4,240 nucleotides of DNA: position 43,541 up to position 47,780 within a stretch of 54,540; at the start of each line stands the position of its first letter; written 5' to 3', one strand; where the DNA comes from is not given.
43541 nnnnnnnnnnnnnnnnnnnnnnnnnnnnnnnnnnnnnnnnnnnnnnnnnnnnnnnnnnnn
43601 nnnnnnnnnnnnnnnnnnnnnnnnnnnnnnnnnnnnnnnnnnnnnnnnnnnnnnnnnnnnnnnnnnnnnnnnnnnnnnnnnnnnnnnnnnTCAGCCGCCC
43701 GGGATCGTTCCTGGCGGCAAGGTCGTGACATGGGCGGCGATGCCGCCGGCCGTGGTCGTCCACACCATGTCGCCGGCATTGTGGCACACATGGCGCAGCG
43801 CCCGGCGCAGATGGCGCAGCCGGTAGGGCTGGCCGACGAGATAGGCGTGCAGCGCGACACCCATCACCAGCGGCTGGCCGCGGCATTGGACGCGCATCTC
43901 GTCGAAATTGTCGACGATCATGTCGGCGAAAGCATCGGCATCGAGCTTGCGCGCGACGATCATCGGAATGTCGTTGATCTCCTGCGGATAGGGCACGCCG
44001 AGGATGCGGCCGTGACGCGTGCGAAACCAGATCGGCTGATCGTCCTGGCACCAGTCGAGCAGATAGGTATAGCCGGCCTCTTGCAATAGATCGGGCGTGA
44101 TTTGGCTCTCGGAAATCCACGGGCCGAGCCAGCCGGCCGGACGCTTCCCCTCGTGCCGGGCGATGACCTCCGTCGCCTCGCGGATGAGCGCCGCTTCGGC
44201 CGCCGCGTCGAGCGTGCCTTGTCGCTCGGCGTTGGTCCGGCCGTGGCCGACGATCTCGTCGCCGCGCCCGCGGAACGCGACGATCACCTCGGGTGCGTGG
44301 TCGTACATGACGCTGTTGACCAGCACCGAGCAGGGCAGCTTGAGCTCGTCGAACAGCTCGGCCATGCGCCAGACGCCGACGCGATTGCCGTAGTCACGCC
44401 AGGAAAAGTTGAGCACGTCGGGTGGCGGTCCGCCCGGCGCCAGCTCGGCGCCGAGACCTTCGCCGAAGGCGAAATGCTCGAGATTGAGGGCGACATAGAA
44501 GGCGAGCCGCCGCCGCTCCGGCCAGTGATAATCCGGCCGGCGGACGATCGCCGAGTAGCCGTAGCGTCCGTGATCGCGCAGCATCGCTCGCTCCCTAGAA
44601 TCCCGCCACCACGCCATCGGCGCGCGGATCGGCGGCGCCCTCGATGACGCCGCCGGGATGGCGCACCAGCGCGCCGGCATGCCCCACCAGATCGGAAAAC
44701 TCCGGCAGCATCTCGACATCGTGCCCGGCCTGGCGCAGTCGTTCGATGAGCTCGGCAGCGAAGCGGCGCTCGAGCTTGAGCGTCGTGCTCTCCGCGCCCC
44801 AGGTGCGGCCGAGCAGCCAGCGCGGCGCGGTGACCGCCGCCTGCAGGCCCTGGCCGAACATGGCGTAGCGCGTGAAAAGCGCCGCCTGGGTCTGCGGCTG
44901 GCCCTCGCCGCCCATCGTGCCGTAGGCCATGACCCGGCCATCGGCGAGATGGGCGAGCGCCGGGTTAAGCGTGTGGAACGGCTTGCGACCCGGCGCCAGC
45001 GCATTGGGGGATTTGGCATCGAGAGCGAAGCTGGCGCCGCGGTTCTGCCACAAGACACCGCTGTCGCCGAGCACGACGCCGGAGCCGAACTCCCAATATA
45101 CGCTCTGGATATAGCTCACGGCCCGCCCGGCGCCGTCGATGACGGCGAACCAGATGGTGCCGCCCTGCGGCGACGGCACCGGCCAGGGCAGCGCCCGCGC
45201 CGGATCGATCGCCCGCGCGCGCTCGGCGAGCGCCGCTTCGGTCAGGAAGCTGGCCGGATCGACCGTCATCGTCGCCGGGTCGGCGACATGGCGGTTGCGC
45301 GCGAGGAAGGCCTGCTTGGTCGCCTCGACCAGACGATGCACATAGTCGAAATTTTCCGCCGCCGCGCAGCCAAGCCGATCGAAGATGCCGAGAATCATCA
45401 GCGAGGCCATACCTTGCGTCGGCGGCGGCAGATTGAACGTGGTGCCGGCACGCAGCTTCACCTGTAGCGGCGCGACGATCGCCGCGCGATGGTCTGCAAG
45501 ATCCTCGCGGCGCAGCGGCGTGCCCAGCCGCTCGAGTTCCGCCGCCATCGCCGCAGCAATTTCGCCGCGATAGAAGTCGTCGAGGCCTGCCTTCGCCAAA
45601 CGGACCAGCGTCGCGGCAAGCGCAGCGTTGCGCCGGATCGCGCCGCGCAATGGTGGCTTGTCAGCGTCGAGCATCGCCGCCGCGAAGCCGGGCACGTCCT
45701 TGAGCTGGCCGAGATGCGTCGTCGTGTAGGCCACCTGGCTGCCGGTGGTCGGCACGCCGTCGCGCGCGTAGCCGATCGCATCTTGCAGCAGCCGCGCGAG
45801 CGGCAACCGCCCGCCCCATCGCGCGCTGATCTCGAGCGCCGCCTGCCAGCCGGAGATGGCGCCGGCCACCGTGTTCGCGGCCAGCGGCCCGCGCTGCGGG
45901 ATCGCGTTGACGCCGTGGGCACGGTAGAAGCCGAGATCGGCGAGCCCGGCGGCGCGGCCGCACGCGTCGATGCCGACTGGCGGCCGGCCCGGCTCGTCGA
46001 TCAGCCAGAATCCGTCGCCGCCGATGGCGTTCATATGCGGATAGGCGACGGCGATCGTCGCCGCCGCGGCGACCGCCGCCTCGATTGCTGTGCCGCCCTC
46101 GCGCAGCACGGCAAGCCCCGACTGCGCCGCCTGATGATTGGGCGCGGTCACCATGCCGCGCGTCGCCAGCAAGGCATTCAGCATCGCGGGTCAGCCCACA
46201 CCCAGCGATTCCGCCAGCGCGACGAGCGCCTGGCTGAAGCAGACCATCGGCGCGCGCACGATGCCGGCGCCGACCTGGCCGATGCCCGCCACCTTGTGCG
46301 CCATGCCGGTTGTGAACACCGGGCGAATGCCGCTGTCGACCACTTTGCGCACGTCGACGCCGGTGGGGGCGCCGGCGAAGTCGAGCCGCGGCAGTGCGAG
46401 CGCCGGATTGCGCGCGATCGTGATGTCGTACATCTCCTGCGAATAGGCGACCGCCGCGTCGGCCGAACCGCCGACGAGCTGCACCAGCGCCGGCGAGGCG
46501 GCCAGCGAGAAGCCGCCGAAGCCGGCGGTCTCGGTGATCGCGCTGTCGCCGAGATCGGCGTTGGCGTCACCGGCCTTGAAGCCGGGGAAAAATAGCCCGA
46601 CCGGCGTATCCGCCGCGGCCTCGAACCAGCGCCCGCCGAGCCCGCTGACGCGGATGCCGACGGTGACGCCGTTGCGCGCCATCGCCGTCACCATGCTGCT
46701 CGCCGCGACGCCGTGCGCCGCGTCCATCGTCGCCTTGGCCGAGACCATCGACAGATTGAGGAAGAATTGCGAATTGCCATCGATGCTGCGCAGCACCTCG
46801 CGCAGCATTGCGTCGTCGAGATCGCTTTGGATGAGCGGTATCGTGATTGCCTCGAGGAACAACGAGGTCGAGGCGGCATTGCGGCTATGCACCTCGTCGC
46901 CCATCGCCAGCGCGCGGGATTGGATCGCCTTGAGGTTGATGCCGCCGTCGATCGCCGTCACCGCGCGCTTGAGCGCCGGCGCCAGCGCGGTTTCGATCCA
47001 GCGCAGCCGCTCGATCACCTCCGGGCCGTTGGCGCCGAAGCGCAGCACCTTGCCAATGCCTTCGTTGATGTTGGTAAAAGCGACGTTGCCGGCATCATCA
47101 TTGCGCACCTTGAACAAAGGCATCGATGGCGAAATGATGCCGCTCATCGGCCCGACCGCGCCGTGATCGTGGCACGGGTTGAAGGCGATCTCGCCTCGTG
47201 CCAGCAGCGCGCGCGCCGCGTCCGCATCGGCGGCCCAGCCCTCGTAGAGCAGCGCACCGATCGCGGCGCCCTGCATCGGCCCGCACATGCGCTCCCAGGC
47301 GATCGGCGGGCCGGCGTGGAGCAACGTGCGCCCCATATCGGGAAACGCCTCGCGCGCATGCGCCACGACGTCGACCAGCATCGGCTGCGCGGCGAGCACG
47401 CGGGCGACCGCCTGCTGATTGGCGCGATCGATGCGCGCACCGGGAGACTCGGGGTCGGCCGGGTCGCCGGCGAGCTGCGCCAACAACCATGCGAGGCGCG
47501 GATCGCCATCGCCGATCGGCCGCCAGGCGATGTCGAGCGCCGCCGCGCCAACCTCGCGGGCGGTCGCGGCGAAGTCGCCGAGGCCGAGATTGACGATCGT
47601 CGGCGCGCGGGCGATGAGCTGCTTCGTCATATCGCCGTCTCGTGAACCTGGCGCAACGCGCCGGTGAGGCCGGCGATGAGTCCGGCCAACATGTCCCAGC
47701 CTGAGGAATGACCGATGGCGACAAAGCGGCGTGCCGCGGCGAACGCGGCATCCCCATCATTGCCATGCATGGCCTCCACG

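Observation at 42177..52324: Nine-gene, 10-kb operon: variant oxalurate/oxamate module built around FdrA-DUF1116-DUF2877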

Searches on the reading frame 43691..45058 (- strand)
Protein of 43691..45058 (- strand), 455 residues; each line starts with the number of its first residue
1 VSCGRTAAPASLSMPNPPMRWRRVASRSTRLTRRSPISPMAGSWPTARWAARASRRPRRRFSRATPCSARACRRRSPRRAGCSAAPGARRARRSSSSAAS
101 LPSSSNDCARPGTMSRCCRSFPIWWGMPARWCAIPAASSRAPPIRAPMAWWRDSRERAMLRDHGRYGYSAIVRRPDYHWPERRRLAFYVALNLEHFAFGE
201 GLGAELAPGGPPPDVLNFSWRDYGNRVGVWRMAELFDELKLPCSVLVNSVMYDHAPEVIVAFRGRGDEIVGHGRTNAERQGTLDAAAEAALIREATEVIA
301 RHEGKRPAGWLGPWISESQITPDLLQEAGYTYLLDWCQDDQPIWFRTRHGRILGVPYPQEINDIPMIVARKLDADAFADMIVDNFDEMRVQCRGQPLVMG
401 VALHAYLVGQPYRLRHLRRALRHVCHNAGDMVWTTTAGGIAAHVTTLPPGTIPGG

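Call 4: search_protein_families(library=pfam, proteins=[window:43691-45058:-], max_evalue=0.01)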
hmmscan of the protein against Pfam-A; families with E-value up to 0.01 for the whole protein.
window:43691-45058:- (455 aa): 1 family
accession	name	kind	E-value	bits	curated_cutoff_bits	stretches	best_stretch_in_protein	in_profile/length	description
PF01522.26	Polysacc_deac_1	-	0.0062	16.9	23.1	1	222-332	14-123/124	Polysaccharide deacetylase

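Call 5: search_protein_families(library=ncbifam, proteins=[window:43691-45058:-], max_evalue=0.001)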
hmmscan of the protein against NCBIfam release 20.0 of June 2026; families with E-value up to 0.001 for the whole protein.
window:43691-45058:- (455 aa): 1 family
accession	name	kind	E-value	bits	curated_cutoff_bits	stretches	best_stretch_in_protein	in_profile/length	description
TIGR03212.1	uraD_N-term-dom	equivalog_domain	1.2e-36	126.2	424.6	1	221-445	71-292/297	allantoinase PuuE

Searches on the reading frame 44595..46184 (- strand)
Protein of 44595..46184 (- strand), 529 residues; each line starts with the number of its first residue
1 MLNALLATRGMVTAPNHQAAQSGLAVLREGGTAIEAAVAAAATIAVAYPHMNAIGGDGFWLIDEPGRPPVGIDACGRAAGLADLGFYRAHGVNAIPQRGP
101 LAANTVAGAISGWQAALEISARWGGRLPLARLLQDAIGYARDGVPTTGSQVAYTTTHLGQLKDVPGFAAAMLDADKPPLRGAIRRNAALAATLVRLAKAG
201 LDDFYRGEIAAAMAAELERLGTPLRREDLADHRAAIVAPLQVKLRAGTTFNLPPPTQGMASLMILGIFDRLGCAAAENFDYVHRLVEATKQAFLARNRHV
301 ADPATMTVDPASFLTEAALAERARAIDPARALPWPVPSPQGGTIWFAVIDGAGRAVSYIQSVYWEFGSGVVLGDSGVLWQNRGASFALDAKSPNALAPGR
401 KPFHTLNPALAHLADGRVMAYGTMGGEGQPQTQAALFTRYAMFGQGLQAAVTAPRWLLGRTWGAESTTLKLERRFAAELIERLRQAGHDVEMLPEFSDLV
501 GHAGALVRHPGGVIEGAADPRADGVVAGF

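Call 4: search_protein_families(library=pfam, proteins=[window:44595-46184:-], max_evalue=0.01)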
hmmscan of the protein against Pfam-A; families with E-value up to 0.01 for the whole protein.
window:44595-46184:- (529 aa): 1 family
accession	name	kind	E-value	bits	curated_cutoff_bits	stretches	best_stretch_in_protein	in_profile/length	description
PF01019.26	G_glu_transpept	-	3.1e-121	406.1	27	1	25-524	2-512/512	Gamma-glutamyltranspeptidase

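Call 5: search_protein_families(library=ncbifam, proteins=[window:44595-46184:-], max_evalue=0.001)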
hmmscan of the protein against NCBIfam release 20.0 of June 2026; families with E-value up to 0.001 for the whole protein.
window:44595-46184:- (529 aa): 2 families
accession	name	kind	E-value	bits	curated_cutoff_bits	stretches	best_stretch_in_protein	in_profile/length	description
TIGR00066.1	g_glut_trans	equivalog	6.2e-84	282.3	357.85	1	10-521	1-518/518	gamma-glutamyltransferase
NF007187.0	PRK09615.1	equivalog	6e-45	153.6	990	1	6-528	46-580/581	gamma-glutamyltransferase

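Call 42: search_solved_structures(query=window:44595-46184:-, max_evalue=1e-10)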
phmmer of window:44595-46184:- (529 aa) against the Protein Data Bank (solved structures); distinct sequences matched with E-value up to 1e-10: 26.
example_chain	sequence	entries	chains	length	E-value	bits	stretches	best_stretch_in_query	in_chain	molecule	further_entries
5hft_A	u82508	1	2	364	3.7e-92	313.3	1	5-335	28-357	Gamma-glutamyltranspeptidase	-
5hft_B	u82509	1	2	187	6.6e-81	276.2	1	343-529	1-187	Gamma-glutamyltranspeptidase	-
2nlz_A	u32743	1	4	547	1.2e-75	258.8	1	3-528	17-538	Cephalosporin acylase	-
2i3o_A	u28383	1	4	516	1.8e-54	189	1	6-526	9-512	Gamma-glutamyltransferase related protein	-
2e0w_A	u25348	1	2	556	5.4e-45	157.7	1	5-529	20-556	Gamma-glutamyltranspeptidase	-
7d9e_A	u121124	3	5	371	3.4e-32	115.5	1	8-329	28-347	Gamma-glutamyltransferase 1 Threonine peptidase. MEROPS family T03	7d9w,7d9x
5zjg_A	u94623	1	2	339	5.1e-32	114.9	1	9-329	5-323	Gamma-glutamyltransferase 1 Threonine peptidase. MEROPS family T03 L-subunit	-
6j3a_A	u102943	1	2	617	1.7e-31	113.2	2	5-310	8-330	Gamma-glutamyltranspeptidase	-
6j3i_A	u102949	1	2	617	5.5e-31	111.5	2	5-310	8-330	Gamma-glutamyltranspeptidase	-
2dbu_A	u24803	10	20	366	1.3e-30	110.3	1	5-333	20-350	Gamma-glutamyltranspeptidase | Gamma-glutamyltranspeptidase large chain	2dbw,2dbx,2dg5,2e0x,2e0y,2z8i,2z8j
4y23_A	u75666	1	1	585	3.4e-28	102.3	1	8-488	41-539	Gamma glutamyl transpeptidase,Gamma-glutamyltranspeptidase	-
4z9o_A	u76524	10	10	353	5.5e-20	75.2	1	7-309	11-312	Gamma-glutamyltranspeptidase 1 | Gamma-glutamyltranspeptidase 1 heavy chain | Glutathione hydrolase 1 heavy chain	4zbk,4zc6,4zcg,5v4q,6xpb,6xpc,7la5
4gdx_A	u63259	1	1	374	7.3e-20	74.8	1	7-309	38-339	Gamma-glutamyltranspeptidase 1 heavy chain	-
4gg2_A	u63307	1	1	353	1.2e-19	74.1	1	7-309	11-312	Gamma-glutamyltranspeptidase 1 heavy chain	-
5y9b_A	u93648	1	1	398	1.6e-19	73.6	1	8-326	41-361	Gamma glutamyl transpeptidase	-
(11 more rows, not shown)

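Call 50: search_solved_structures(query=window:44595-46184:-, max_evalue=1e-70, show_alignments=3)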
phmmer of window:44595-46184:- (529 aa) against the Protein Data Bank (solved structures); distinct sequences matched with E-value up to 1e-70: 3.
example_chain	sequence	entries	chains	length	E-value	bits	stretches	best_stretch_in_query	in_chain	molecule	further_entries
5hft_A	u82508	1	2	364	3.7e-92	313.3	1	5-335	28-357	Gamma-glutamyltranspeptidase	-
5hft_B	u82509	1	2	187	6.6e-81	276.2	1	343-529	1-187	Gamma-glutamyltranspeptidase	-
2nlz_A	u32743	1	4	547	1.2e-75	258.8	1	3-528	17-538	Cephalosporin acylase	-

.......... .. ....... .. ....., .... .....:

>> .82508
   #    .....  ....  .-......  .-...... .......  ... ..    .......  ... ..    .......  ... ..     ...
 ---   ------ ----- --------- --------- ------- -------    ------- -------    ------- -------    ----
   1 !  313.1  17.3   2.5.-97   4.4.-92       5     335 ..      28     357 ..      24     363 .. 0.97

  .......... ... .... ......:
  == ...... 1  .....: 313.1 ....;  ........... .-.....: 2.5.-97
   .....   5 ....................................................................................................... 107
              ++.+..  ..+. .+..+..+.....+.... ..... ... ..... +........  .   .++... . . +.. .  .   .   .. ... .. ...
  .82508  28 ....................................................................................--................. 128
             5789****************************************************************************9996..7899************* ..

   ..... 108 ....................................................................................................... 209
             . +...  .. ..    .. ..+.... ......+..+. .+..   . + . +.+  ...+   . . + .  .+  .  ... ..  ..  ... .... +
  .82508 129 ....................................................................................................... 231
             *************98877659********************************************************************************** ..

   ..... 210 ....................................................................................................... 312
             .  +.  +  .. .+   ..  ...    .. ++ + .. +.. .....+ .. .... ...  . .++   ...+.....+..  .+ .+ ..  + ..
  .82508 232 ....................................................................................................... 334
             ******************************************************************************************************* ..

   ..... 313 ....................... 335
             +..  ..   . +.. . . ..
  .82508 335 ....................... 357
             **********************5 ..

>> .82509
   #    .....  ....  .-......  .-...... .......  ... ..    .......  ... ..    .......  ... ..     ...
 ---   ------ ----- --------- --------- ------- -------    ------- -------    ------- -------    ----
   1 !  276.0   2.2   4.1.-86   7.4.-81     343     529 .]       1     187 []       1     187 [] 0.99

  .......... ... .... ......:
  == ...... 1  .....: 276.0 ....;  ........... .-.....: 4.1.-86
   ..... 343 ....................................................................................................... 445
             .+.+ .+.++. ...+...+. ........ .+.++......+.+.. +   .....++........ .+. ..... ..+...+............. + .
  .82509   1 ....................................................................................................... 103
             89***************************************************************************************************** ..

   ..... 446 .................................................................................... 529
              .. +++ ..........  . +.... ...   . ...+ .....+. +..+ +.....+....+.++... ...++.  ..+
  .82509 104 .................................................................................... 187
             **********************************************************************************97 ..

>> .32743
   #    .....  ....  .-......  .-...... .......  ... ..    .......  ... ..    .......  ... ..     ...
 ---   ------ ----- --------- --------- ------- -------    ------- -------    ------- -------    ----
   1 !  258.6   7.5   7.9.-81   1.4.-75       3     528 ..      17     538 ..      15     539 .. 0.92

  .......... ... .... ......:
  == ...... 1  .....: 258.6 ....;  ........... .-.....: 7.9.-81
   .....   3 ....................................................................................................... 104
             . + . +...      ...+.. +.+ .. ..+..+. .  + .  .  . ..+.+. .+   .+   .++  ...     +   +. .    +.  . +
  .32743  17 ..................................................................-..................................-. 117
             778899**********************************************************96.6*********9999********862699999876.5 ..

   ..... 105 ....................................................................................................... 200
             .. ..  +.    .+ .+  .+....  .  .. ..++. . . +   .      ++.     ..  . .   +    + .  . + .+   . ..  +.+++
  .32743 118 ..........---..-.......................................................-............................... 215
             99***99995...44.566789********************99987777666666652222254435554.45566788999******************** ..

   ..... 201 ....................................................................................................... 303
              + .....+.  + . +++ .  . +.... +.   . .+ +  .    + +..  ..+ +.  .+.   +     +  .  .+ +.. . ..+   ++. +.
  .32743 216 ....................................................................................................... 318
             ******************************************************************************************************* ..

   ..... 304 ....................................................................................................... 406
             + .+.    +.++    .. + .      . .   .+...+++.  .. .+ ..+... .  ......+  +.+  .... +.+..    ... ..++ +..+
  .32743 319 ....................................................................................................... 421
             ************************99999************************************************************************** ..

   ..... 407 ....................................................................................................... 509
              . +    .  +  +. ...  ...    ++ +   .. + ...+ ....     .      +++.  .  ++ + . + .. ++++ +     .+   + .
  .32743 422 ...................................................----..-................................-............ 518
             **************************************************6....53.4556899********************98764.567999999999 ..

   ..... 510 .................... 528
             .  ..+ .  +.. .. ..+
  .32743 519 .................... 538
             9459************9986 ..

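Call 55: find_encoding_contigs(protein=window:44595-46184:-, flank=10000, max_places=4)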
Protein window:44595-46184:- (529 aa): no gene with exactly this product is on record in the collection.

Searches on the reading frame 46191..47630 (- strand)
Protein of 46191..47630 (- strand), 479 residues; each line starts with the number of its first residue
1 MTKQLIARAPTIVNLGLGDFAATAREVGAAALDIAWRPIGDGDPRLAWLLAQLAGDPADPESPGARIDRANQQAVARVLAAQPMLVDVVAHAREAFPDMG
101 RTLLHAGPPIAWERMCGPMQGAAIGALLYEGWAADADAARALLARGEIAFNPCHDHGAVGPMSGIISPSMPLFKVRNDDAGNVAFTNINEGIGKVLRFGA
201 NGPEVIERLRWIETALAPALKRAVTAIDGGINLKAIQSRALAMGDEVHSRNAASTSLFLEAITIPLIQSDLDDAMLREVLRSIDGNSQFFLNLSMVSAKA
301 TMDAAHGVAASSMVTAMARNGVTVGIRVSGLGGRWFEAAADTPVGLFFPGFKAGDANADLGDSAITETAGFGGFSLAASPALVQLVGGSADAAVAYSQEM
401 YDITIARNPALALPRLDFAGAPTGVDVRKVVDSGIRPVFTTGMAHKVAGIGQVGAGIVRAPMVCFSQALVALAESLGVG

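Call 4: search_protein_families(library=pfam, proteins=[window:46191-47630:-], max_evalue=0.01)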
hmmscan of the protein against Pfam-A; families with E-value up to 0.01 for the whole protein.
window:46191-47630:- (479 aa): 1 family
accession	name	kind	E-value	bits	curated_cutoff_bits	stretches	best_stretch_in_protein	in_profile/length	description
PF06545.17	AllG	-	1.2e-85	286.9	27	1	148-363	1-215/215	Oxamate carbamoyltransferase subunit AllG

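Call 5: search_protein_families(library=ncbifam, proteins=[window:46191-47630:-], max_evalue=0.001)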
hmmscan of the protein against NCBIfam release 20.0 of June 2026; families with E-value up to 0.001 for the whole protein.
window:46191-47630:- (479 aa): 1 family
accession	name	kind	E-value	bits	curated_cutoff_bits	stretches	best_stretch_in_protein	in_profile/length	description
NF004760.0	PRK06091.1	subfamily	2.6e-05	22.9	433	1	5-53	506-554/555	acyl-CoA synthetase FdrA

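Call 77: search_solved_structures(query=window:46191-47630:-, max_evalue=0.01)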
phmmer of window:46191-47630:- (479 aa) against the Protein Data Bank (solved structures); distinct sequences matched with E-value up to 0.01: 1.
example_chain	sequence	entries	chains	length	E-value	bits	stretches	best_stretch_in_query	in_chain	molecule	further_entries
3clq_A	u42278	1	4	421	1.6e-120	406.5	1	66-475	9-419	Uncharacterized protein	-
